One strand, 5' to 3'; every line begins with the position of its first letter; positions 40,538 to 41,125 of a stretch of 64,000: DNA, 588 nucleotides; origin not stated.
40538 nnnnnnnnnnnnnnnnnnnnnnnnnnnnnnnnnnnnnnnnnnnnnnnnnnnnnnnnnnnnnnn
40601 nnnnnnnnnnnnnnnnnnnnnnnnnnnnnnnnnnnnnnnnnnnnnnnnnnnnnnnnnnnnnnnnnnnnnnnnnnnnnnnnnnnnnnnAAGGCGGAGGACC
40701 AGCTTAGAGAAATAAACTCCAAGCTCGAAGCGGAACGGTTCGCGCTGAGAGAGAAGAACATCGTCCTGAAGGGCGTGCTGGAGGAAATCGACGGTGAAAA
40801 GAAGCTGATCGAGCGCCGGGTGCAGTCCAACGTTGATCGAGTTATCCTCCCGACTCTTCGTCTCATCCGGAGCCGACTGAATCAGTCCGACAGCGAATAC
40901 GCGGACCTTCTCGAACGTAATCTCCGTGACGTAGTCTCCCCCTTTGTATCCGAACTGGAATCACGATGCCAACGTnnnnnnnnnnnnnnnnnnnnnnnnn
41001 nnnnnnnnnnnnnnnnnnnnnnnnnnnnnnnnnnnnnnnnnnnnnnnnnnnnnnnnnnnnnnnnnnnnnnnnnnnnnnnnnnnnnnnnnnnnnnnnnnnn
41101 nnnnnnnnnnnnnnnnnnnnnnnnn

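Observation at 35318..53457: Three paralogous PAS-LuxR regulators with a shared coiled-coil linker; two sit directly upstream of near-identical MCP paralogs (cassette duplication)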

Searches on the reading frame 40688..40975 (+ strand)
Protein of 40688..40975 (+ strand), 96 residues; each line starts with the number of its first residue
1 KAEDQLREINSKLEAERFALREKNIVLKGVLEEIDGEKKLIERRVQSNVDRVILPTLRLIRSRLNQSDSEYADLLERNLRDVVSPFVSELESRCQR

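Call 50: search_protein_representatives(alignment_id=A1)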
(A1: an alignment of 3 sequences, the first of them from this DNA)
Query: 3 sequences, 96 profile positions. Proteins with E-value up to 0.001 (for the whole library): 4945; up to 1e-10: 646; up to 1e-30: 2. The best 150 are listed.
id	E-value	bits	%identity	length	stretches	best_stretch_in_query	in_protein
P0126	2.4e-37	143.6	-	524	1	1-96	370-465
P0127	6.9e-37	142.1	-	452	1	1-96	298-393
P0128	2.0e-26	108.5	-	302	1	2-96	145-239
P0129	3.1e-22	95.1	-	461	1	4-93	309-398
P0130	4.1e-22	94.7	-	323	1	2-96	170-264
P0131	8.9e-22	93.6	-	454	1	1-96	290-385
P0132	1.5e-21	92.9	-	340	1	2-95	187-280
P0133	2.1e-21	92.5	-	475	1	3-96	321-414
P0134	2.3e-21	92.3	-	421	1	2-96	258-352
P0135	4.7e-21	91.3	-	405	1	1-96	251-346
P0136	4.9e-21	91.3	-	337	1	1-95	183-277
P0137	1.0e-20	90.2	-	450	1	3-93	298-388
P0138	1.5e-20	89.7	-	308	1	1-95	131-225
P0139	1.9e-20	89.3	-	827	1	2-96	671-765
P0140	2.2e-20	89.1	-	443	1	2-95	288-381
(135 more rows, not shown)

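Call 51: search_solved_structures(query=A1, max_evalue=10)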
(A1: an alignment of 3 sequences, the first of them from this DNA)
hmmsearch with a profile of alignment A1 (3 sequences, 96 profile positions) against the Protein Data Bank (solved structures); distinct sequences matched with E-value up to 10: 22.
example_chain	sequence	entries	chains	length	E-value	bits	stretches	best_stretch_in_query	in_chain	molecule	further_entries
6icr_A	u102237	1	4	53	0.061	17.2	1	4-36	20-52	Coronin-like protein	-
5cx2_B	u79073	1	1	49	0.1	16.5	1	4-35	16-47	Coronin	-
5cx2_C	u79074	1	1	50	0.1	16.4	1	4-35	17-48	Coronin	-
5cx2_D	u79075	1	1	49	0.11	16.4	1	4-35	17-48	Coronin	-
5cx2_A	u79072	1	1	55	0.13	16.2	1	4-35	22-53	Coronin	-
8i7o_B2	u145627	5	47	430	0.14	16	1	6-78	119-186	Tektin-2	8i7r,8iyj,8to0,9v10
6ah6_A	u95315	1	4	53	0.17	15.8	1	4-35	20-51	Coronin-like protein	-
1av1_A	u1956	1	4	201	0.25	15.2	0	53-94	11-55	APOLIPOPROTEIN A-I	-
4v6m_A0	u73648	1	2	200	0.26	15.2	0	53-94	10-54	Apolipoprotein A-I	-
6pts_A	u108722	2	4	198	0.47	14.3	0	53-94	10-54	Apolipoprotein A-I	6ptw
2msc_A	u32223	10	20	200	0.48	14.3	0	53-94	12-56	Apolipoprotein A-I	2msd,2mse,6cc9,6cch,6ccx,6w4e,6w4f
9f5w_D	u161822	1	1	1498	0.48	14.3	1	20-91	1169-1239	Condensin-2 complex subunit D3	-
2n5e_A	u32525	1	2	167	0.61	14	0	57-94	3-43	Apolipoprotein A-I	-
3k2s_A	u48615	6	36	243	0.69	13.8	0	52-94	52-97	Apolipoprotein A-I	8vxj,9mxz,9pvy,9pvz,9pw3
3r2p_A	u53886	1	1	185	0.94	13.4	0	52-94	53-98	Apolipoprotein A-I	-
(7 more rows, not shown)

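Call 87: find_encoding_contigs(protein=P0127, flank=3000, max_places=3)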
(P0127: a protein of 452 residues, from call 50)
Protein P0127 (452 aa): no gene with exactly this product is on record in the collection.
